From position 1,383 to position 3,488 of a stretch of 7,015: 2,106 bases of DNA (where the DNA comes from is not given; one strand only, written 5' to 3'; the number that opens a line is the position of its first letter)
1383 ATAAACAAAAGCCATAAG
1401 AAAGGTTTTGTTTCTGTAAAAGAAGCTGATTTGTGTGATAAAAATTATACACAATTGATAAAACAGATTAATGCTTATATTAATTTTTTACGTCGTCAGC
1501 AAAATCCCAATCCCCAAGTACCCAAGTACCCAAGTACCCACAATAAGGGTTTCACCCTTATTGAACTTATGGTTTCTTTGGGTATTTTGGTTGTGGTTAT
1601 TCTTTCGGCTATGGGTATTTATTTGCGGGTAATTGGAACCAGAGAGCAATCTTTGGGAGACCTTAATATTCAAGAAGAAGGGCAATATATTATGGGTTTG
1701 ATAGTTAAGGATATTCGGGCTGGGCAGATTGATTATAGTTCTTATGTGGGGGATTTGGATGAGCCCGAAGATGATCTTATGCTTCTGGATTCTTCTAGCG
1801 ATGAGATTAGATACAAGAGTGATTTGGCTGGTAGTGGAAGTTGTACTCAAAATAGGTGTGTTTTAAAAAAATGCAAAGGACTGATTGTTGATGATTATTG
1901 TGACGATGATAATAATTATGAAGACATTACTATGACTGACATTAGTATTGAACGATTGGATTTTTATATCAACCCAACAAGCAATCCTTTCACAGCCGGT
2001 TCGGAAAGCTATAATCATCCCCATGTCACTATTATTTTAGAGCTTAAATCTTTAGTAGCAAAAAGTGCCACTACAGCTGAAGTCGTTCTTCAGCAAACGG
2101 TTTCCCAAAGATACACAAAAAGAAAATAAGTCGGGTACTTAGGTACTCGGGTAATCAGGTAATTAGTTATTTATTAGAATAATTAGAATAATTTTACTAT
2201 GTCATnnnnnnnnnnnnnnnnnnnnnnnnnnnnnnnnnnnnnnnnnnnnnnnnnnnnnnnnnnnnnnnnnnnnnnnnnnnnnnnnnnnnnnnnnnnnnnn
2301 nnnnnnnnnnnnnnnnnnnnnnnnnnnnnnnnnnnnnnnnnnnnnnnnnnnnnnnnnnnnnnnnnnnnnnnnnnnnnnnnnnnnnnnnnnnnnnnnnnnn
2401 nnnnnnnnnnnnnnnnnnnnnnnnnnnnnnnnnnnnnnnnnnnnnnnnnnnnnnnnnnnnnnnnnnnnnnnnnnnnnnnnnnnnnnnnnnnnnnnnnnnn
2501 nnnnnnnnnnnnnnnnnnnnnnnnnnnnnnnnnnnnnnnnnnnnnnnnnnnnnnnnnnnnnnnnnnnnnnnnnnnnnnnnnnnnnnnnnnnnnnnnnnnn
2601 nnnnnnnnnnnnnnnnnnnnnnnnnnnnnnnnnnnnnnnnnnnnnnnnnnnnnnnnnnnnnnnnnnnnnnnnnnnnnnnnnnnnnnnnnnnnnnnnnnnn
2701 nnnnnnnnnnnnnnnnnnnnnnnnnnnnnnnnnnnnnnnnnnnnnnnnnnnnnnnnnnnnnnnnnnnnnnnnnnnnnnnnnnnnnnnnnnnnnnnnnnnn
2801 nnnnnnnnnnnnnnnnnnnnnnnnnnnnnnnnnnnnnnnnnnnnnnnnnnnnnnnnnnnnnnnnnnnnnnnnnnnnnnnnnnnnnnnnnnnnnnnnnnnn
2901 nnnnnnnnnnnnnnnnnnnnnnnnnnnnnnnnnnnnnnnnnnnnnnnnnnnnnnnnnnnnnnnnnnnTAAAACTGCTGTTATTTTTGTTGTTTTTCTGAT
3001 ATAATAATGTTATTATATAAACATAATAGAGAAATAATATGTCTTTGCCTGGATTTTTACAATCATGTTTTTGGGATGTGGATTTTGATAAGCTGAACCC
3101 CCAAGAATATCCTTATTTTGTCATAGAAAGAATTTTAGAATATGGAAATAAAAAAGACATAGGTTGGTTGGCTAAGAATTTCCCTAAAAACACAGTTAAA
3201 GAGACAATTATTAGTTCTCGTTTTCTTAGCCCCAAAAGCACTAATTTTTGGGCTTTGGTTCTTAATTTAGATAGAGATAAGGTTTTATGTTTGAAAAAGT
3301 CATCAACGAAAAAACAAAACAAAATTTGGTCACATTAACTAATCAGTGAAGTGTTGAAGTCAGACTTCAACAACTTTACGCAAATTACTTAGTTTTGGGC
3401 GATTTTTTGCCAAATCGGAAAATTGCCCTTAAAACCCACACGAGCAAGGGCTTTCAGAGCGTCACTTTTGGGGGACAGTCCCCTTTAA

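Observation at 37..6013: Minor-pilin quartet (H-I-J-K order) followed by a tail-fibre-like giant protein in the PilY1 position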

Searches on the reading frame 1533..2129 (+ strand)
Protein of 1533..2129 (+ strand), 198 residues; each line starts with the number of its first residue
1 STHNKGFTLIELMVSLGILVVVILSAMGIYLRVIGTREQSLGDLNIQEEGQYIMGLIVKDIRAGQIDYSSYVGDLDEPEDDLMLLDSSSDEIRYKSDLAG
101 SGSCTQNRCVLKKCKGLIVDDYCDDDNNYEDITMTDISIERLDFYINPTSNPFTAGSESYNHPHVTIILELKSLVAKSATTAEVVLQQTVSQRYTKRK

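Call 34: search_solved_structures(query=A4, max_evalue=10)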
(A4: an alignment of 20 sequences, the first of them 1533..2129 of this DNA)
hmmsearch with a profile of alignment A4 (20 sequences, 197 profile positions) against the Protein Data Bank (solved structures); distinct sequences matched with E-value up to 10: 15.
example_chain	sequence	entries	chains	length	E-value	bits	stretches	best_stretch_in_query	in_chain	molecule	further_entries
9laa_A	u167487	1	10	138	0.0097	18.7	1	2-36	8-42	Type IV pilin protein PilA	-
9egp_A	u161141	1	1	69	0.018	17.8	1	2-29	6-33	Geopilin domain 1 protein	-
7qca_SGG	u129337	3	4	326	0.044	16.5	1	48-99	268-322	Guanine nucleotide binding protein beta subunit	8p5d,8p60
9lab_B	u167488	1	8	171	0.086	15.6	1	2-35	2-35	MSHA major pilin subunit MshA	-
7tgg_A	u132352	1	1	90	0.1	15.3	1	2-27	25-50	Geopilin domain 1 protein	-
6gv9_A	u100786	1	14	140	0.12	15.2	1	7-29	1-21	Prepilin peptidase-dependent protein D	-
8tum_e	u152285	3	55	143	0.56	12.9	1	7-34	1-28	Type IV major pilin protein PilA | Pilin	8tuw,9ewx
8tj2_C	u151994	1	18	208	0.71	12.6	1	7-46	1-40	Type IV major pilin protein PilA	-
1oqw_A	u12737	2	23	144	1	12.1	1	7-34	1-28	Fimbrial protein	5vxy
3sok_A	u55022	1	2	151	1.3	11.7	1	7-34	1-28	Fimbrial protein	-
8p3b_A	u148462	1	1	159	1.5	11.6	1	7-32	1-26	Fimbrial protein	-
5kua_A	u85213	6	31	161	1.6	11.5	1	7-32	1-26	pilin | Neisseria meningitidis PilE variant SB-GATDH | Neisseria meningitidis PilE, SB-DATDH variant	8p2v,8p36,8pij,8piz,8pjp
2hi2_A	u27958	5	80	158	1.6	11.4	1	7-32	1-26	Fimbrial protein | PilA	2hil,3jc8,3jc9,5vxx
1ay2_A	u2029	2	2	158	1.6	11.4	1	7-32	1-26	TYPE 4 PILIN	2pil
9xzy_H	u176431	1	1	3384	2.4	10.9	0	147-195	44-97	GATOR1 complex protein DEPDC5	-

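Call 37: search_protein_families(library=pfam, alignment_id=A4, max_evalue=0.5)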
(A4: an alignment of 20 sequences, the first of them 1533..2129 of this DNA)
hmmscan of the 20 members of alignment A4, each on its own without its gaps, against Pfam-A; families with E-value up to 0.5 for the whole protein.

A. member 1, window:1533-2129:+ (198 aa): 3 families
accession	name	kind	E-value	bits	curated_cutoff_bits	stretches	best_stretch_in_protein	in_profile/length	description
PF07963.17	N_methyl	-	1.1e-07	31.5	21.2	1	3-26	3-26/27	Prokaryotic N-terminal methylation motif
PF25724.1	crAss_THA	-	0.036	14.3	27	1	112-177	10-78/182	Crassvirus tail hub protein A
PF16390.11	DUF4999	-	0.047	14.2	25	1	123-154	24-54/76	Domain of unknown function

B. families by the number of members that match (of 20 scanned): 13 families
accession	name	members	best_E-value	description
PF07963.17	N_methyl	20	1.2e-08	Prokaryotic N-terminal methylation motif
PF07379.16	DUF1494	5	0.0026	Protein of unknown function (DUF1494)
PF14147.11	Spore_YhaL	3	0.051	Sporulation protein YhaL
PF13599.13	Pentapeptide_4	1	0.0012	Pentapeptide repeat region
PF20947.2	Flu_PB2_1st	1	0.0055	Influenza RNA polymerase PB2 N-terminal region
PF20517.3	TMEM127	1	0.019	Transmembrane protein 127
PF11929.14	DUF3447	1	0.02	Domain of unknown function (DUF3447)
PF25724.1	crAss_THA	1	0.036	Crassvirus tail hub protein A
PF23997.1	DUF7315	1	0.044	Domain of unknown function (DUF7315)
PF16390.11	DUF4999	1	0.047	Domain of unknown function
PF11773.13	ComGE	1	0.14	Competence system putative prepilin ComGE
PF17936.7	Big_6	1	0.18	Bacterial Ig domain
PF23203.1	KIF21A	1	0.23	KIF21A-like domain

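Call 62: predict_structure(alignment_id=A8)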
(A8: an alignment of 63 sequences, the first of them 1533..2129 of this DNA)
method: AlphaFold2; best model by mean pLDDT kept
length: 198 residues; sequences in the alignment: 63
mean_pLDDT: 92.2   pTM: 0.83
mean pLDDT of the five models: 92.2, 92.0, 91.5, 91.3, 91.2
residues with pLDDT >= 90: 163; 70-90: 26; 50-70: 9; < 50: 0
segments of 3 or more residues with pLDDT < 50: none
pLDDT, mean of each block of 10 residues (from residue 1): 78 97 98 92 95 98 96 95 95 87 86 93 93 96 97 93 97 84 96 76
secondary structure, 60 per line:
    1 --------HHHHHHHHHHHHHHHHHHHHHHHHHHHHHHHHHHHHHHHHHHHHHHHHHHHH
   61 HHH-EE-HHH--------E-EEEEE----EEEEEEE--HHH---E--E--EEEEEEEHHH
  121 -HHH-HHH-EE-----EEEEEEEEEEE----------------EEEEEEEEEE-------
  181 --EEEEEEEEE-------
elements in order: H9-63 E81-85 E90-96 E111-117 E137-147 E164-173 E183-191

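Call 65: fold_search(model_id=the predicted structure, library=pdb)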
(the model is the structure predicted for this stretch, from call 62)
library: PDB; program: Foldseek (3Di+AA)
matches with E <= 10: 342; with E <= 0.001: 0
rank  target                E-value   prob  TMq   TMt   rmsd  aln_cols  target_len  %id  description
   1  9a1f_S                1.9e-01  0.80  0.45  0.45  11.8       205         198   15  Integrative structure of the XcpGHIJK pseudo pilus filament model of a type II secretion system (released 2021-06-18)
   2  9mkc_B                2.9e-01  0.14  0.17  0.10  16.4       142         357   10  Crystal structure of MALT1 in complex with an allosteric inhibitor (released 2025-10-29)
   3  3v4l_A                3.0e-01  0.10  0.16  0.09  15.8       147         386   11  Mouse MALT1(caspase-IG3 domains) in complex with a irreversible peptidic inhibitor (released 2012-03-14)
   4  8v4x_F                4.4e-01  0.10  0.16  0.11  15.6       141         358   13  Structure of MALT1 in complex with an allosteric inhibitor (released 2024-05-01)
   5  8esd_T                4.7e-01  0.25  0.16  0.17   6.0        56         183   14  Crystal structure of COMMD7-COMMD9-COMMD5-COMMD10 tetramer (released 2023-05-24)
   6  6yf9_AA               4.7e-01  0.18  0.20  0.26  11.0       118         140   12  Virus-like particle of bacteriophage AVE002 (released 2020-09-02)
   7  8v4x_B                4.9e-01  0.10  0.16  0.10  15.9       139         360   14  Structure of MALT1 in complex with an allosteric inhibitor (released 2024-05-01)
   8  7a41_B                4.9e-01  0.09  0.16  0.10  15.7       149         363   10  MALT1 in complex with a NVS-MALT1 chemical probe (released 2020-12-02)
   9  2o3o_I                5.5e-01  0.06  0.17  0.14  16.3       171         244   10  Crystal Structure of the sensor histidine kinase regulator YycI from Bacillus subtitlis (released 2007-04-10)
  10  5yfg_MODEL_1_A        6.5e-01  0.11  0.17  0.18  14.6       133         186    7  SOLUTION STRUCTURE OF HUMAN MOG1 (released 2017-11-01)
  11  3v55                  6.5e-01  0.06  0.15  0.10  16.8       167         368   12  Human MALT1 (334-719) in its ligand free form (released 2012-03-14)
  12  8v4x_E                6.9e-01  0.08  0.16  0.10  15.8       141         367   13  Structure of MALT1 in complex with an allosteric inhibitor (released 2024-05-01)
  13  6yfe_AB               7.3e-01  0.08  0.16  0.22  11.8       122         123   11  Virus-like particle of Beihai levi-like virus 19 (released 2020-09-02)
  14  2a75                  7.3e-01  0.06  0.16  0.07  14.5       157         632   11  Trypanosoma rangeli Sialidase In Complex With 2,3- Difluorosialic Acid (Covalent Intermediate) (released 2005-11-22)
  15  8f2r_J                7.7e-01  0.21  0.16  0.16   7.7        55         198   13  Human CCC complex (released 2023-05-24)
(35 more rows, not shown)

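Call 96: search_protein_families(library=ncbifam, alignment_id=A4, max_evalue=0.1)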
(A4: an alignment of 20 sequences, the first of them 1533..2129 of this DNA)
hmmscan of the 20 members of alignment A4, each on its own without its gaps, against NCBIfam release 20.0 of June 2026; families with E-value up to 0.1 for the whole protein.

A. member 1, window:1533-2129:+ (198 aa): 16 families
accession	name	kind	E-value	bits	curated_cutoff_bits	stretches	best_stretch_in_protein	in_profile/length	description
NF041013.1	T4P_ComGE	equivalog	1.9e-06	27.9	49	1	4-41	3-40/83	competence type IV pilus minor pilin ComGE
TIGR02532.1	IV_pilin_GFxxxE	domain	1.3e-05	24.8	16.3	1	5-26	2-23/24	prepilin-type N-terminal cleavage/methylation domain-containing protein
NF007862.0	PRK10574.1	equivalog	0.00011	22.3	138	1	3-29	3-27/145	prepilin peptidase-dependent pilin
NF007800.0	PRK10506.1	equivalog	0.0013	18.6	158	1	3-30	7-32/163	prepilin peptidase-dependent protein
NF007848.0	PRK10557.1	equivalog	0.0013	18.1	120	1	2-63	8-70/192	prepilin peptidase-dependent protein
NF041002.1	pilin_ComGF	equivalog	0.0019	18.4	80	1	4-41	1-37/139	competence type IV pilus minor pilin ComGF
NF038304.1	EPS_HpsC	equivalog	0.0053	16.4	200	1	3-40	19-56/318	hormogonium polysaccharide secretion pseudopilin HpsC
TIGR01707.1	gspI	equivalog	0.0058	17.1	44.35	1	6-29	1-24/101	type II secretion system minor pseudopilin GspI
TIGR02599.1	TIGR02599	subfamily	0.025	13.8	256.5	1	6-43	1-38/361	Verru_Chthon cassette protein C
NF041775.1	typeIV_PilA_Myxo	equivalog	0.027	14.5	400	1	3-40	9-46/214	type IV pilin protein PilA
TIGR02523.1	type_IV_pilV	equivalog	0.03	14.8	52.2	1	5-40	2-37/139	type IV pilus modification protein PilV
NF040982.1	ComGD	equivalog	0.032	14.6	70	1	4-32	1-29/139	competence type IV pilus minor pilin ComGD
TIGR01711.1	gspJ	equivalog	0.038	13.8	64.85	1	5-62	1-58/192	type II secretion system minor pseudopilin GspJ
NF007660.0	PRK10332.1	equivalog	0.039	14.5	86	1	3-34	7-37/107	prepilin-type N-terminal cleavage/methylation domain-containing protein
NF040999.1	pilin_ComGC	equivalog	0.053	13.7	75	0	5-24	2-21/84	competence type IV pilus major pilin ComGC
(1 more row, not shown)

B. families by the number of members that match (of 20 scanned): 25 families
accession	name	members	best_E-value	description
NF041013.1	T4P_ComGE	19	1.1e-07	competence type IV pilus minor pilin ComGE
NF041002.1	pilin_ComGF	18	1.2e-05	competence type IV pilus minor pilin ComGF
NF038304.1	EPS_HpsC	18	5.4e-05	hormogonium polysaccharide secretion pseudopilin HpsC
NF007848.0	PRK10557.1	18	0.00011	prepilin peptidase-dependent protein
TIGR02599.1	TIGR02599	17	5.9e-09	Verru_Chthon cassette protein C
NF007862.0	PRK10574.1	17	0.0001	prepilin peptidase-dependent pilin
TIGR01707.1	gspI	16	0.00036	type II secretion system minor pseudopilin GspI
TIGR02532.1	IV_pilin_GFxxxE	15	1.3e-06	prepilin-type N-terminal cleavage/methylation domain-containing protein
NF007800.0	PRK10506.1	15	0.0005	prepilin peptidase-dependent protein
NF040982.1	ComGD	11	0.00071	competence type IV pilus minor pilin ComGD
NF040999.1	pilin_ComGC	7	8.7e-05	competence type IV pilus major pilin ComGC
TIGR01711.1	gspJ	7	0.0075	type II secretion system minor pseudopilin GspJ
TIGR02523.1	type_IV_pilV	4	8.9e-05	type IV pilus modification protein PilV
TIGR01708.2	typeII_sec_gspH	4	0.00054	type II secretion system minor pseudopilin GspH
NF007660.0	PRK10332.1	4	0.018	prepilin-type N-terminal cleavage/methylation domain-containing protein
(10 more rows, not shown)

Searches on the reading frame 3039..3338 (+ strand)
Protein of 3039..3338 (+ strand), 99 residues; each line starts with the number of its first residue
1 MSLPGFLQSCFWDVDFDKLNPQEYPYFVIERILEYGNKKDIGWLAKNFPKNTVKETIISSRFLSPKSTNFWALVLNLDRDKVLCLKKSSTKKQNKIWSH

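Call 4: search_protein_families(library=pfam, proteins=[window:3039-3338:+], max_evalue=1)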
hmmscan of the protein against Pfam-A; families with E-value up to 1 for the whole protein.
window:3039-3338:+ (99 aa): 2 families
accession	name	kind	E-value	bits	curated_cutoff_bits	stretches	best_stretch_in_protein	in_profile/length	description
PF21956.1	DUF6922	-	2.2e-17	62.7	27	1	6-57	1-52/52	Family of unknown function (DUF6922)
PF23112.1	PUB62-63_C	-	0.069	13.2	27.1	1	23-89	2-56/59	U-box protein 62/63 C-terminal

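Call 9: search_protein_families(library=ncbifam, proteins=[window:3039-3338:+], max_evalue=1)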
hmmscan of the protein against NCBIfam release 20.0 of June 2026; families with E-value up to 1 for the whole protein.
window:3039-3338:+ (99 aa): 0 families

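Call 10: search_protein_families(library=phrogs, proteins=[window:3039-3338:+], max_evalue=0.1)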
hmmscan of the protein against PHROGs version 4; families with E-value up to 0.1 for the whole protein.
window:3039-3338:+ (99 aa): 0 families
